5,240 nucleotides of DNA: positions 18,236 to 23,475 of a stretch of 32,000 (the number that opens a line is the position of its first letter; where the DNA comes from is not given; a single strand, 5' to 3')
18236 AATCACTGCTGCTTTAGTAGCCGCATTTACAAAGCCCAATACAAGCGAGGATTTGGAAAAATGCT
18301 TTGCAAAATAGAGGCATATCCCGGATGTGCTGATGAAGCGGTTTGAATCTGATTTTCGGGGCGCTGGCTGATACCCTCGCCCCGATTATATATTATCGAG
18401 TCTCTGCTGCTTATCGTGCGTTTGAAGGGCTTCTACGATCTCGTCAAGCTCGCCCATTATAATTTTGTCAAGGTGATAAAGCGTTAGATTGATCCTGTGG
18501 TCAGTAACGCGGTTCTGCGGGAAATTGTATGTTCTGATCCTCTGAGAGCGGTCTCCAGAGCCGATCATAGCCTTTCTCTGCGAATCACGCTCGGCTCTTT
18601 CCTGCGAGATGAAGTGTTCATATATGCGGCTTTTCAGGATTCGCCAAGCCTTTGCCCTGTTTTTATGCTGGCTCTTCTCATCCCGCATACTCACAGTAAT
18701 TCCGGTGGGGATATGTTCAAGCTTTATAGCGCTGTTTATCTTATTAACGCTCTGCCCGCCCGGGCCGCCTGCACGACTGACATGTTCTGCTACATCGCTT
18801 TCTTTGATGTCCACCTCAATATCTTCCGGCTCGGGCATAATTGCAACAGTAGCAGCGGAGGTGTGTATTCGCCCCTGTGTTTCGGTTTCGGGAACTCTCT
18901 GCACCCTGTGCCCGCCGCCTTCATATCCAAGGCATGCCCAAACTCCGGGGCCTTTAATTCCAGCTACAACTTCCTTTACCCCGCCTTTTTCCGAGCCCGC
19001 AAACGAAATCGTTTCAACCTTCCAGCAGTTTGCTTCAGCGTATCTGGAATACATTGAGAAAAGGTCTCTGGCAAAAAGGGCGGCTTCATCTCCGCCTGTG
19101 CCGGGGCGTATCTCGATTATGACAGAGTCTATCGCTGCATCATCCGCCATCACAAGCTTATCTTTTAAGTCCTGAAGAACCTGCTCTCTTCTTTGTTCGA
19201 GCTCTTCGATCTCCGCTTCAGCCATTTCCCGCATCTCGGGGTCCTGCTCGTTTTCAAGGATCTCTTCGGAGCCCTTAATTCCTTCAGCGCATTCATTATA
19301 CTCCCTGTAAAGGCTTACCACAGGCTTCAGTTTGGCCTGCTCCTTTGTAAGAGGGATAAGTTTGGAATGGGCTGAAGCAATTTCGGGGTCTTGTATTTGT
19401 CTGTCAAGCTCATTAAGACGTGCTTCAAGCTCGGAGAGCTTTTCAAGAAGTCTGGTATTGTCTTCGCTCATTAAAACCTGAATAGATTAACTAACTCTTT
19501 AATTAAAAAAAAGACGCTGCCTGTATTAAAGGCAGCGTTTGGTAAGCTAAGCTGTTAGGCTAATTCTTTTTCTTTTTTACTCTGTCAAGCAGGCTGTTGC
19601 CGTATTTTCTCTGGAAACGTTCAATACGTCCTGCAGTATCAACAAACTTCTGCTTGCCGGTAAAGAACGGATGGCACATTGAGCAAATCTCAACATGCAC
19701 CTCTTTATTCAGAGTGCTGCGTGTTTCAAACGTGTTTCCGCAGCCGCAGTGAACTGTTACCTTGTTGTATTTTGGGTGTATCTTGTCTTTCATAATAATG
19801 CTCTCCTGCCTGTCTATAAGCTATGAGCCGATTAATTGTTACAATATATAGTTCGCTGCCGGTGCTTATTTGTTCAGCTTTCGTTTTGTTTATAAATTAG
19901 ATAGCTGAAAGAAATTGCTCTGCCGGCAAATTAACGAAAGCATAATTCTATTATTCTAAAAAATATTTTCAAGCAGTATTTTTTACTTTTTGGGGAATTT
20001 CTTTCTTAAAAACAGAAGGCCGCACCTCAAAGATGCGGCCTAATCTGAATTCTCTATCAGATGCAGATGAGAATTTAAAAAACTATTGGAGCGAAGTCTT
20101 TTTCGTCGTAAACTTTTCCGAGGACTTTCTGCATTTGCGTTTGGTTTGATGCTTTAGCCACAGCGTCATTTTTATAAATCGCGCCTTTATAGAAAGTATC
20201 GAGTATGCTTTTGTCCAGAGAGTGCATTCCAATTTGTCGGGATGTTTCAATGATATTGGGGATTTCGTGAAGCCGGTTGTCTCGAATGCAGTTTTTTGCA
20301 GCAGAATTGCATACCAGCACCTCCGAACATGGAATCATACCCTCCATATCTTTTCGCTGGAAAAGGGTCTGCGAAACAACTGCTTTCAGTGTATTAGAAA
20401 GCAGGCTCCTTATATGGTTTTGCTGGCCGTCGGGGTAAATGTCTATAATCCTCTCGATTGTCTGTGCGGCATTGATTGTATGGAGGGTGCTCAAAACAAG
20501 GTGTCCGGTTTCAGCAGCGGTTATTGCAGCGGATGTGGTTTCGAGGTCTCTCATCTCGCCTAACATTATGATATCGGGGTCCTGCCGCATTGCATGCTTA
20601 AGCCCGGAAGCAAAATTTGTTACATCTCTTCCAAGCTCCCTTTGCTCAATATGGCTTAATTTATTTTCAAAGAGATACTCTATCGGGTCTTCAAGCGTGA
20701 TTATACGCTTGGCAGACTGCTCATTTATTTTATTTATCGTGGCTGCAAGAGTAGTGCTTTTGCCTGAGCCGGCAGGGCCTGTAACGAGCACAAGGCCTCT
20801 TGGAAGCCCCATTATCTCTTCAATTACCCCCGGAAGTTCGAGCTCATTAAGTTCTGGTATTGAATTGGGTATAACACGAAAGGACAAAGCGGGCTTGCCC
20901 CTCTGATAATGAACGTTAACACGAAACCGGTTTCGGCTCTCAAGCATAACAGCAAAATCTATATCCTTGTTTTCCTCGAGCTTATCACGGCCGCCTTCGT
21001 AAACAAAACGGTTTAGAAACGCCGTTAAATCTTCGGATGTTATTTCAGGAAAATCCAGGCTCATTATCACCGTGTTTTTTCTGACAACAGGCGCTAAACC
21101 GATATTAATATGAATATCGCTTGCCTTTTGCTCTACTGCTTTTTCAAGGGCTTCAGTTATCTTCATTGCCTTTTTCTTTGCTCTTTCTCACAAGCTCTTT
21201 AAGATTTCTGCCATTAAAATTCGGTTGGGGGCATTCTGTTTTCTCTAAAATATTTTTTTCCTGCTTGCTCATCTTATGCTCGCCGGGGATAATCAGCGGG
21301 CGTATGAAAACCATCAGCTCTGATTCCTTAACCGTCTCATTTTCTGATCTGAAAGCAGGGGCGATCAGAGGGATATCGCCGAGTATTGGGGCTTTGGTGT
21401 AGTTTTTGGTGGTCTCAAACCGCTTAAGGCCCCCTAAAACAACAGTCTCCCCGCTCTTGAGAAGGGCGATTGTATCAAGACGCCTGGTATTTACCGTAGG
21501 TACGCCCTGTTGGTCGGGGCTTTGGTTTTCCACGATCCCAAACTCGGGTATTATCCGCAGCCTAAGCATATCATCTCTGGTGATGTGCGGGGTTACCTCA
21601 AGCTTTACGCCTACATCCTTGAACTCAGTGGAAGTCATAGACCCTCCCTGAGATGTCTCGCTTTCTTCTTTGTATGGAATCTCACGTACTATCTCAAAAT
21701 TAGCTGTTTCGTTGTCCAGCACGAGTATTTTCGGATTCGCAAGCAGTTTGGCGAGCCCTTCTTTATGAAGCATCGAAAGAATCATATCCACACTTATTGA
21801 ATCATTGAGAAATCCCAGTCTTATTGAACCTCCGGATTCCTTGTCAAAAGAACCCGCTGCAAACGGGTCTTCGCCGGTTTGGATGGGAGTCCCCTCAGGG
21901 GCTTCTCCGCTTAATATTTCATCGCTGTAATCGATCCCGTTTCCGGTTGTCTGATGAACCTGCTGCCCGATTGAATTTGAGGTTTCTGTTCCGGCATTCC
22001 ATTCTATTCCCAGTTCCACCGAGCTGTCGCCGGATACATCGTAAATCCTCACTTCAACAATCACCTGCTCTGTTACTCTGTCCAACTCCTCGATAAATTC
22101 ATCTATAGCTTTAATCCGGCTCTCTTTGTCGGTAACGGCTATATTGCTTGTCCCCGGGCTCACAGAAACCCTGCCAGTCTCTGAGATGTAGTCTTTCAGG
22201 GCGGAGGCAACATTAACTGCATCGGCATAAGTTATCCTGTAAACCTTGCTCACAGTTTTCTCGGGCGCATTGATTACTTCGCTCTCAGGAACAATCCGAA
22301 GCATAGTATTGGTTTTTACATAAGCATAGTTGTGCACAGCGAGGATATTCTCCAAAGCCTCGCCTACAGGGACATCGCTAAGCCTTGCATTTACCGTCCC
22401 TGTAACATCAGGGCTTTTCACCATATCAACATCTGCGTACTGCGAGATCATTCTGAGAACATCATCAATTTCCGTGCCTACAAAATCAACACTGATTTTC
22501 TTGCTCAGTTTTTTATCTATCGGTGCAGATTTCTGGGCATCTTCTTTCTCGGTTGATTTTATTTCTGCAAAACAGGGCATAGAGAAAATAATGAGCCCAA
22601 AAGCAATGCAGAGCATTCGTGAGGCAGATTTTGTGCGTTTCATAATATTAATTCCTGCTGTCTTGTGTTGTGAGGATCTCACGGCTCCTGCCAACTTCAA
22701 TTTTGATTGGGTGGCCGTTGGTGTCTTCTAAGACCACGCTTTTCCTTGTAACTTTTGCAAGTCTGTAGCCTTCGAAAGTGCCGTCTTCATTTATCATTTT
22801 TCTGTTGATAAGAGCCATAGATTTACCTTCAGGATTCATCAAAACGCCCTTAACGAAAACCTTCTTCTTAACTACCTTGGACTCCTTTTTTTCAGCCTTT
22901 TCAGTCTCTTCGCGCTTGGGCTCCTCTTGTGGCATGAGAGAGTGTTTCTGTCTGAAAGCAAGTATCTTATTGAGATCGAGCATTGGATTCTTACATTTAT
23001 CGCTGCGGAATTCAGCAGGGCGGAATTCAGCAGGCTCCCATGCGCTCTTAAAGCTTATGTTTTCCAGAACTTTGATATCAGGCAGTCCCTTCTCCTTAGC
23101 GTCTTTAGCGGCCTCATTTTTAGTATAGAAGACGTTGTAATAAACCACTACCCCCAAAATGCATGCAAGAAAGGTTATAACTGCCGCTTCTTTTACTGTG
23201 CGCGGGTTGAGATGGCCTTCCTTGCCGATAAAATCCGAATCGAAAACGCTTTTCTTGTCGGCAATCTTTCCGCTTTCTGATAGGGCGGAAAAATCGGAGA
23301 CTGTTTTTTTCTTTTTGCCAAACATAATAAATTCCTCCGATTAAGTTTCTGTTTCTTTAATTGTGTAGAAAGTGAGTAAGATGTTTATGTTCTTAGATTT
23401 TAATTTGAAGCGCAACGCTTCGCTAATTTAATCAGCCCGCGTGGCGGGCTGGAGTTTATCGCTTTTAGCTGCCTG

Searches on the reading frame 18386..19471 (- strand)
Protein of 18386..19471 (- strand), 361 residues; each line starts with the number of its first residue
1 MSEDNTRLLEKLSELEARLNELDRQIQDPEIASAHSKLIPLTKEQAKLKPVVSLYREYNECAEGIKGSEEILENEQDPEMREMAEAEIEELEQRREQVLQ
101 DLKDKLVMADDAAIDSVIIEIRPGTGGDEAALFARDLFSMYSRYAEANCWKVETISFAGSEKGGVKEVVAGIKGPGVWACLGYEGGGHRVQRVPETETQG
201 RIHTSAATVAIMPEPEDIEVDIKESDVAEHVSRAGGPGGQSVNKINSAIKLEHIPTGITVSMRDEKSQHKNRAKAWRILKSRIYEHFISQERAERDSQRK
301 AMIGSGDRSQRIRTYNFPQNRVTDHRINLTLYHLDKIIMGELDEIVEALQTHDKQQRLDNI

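Call 9: search_protein_families(library=pfam, proteins=[window:18386-19471:-], max_evalue=0.001)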
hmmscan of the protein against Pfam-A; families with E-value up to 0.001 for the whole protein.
window:18386-19471:- (361 aa): 3 families
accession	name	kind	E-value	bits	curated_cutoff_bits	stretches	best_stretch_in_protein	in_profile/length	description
PF03462.23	PCRF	-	5.7e-64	216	24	1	15-209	1-194/194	PCRF domain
PF00472.26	RF-1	-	2.1e-37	128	35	1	216-326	1-116/116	RF-1 domain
PF16326.10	ABC_tran_CTD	-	1.3e-05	25.7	32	1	8-49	13-54/69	ABC transporter C-terminal domain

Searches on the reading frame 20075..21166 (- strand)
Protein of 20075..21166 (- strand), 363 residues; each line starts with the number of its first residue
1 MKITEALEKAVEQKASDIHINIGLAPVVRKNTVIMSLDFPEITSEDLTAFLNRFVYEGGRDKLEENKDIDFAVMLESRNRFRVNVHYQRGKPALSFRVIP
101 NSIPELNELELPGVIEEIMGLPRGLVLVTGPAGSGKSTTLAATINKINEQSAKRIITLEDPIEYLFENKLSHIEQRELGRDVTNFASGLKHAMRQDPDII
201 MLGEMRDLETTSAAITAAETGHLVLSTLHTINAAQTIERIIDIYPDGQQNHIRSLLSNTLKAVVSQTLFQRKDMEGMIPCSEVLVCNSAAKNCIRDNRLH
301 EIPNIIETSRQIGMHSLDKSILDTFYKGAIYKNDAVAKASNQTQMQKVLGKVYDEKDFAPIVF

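Call 5: search_protein_families(library=pfam, proteins=[window:20075-21166:-], max_evalue=0.01)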
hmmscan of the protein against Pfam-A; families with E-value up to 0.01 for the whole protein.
window:20075-21166:- (363 aa): 11 families
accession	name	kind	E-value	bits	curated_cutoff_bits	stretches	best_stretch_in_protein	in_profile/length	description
PF00437.27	T2SSE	-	2.4e-47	161.8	24.9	1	3-272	12-281/370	Type II/IV secretion system protein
PF25199.1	nSTAND_NTPase5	-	8e-06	26.2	34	1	123-170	41-90/145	Novel STAND NTPase 5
PF13191.12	AAA_16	-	7.7e-05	23.7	32.6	1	122-165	24-63/167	AAA ATPase domain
PF13604.12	AAA_30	-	0.00021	21.5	27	1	115-156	10-50/191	AAA domain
PF13401.12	AAA_22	-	0.00051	20.8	27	1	123-161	5-33/130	AAA domain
PF00004.35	AAA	-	0.00082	20.3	21.2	1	126-212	1-73/131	ATPase family associated with various cellular activities (AAA)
PF13555.12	AAA_29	-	0.0011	19.1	27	1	122-143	21-42/61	P-loop containing region of AAA domain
PF13245.12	AAA_19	-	0.0025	18.4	25.1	0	121-153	9-41/134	AAA domain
PF02562.22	PhoH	-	0.0026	17.7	27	1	123-172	19-67/205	PhoH-like protein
PF09818.15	ABC_ATPase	-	0.0072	15.8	23.2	0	109-143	64-99/283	P-loop domain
PF03266.21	NTPase_1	-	0.008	16.5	23.9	0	126-151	2-27/168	NTPase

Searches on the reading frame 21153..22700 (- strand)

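Call 5: search_protein_families(library=pfam, proteins=[window:21153-22700:-], max_evalue=0.01)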
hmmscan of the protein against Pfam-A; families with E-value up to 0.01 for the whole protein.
window:21153-22700:- (515 aa): 4 families
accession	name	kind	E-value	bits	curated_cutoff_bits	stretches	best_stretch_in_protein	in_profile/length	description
PF00263.26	Secretin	-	4.5e-45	153.7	27.5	1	311-471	2-168/169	Bacterial type II and III secretion system protein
PF03958.22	Secretin_N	-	6e-08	33.2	28.2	1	151-210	1-67/69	Bacterial type II/III secretion system short domain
PF07660.19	STN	-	1.1e-06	28.7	28.4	1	96-138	7-51/52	Secretin and TonB N terminus short domain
PF21305.2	type_II_gspD_N0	-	2.7e-06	27.6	27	1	71-136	1-71/71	GspD-like, N0 domain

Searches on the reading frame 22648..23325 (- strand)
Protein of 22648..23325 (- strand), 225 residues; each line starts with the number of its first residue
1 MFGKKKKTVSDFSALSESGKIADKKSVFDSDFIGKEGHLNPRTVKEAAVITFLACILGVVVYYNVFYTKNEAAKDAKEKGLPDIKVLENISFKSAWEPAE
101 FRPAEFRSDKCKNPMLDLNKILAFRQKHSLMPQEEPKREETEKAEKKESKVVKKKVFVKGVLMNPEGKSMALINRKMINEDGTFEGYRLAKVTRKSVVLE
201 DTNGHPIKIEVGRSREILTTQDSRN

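Call 5: search_protein_families(library=pfam, proteins=[window:22648-23325:-], max_evalue=0.01)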
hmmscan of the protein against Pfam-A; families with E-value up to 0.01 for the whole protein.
window:22648-23325:- (225 aa): 1 family
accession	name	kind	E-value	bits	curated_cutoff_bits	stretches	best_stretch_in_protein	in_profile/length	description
PF12685.13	SpoIIIAH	-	0.0032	17.9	30.6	1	46-161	2-68/191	SpoIIIAH-like protein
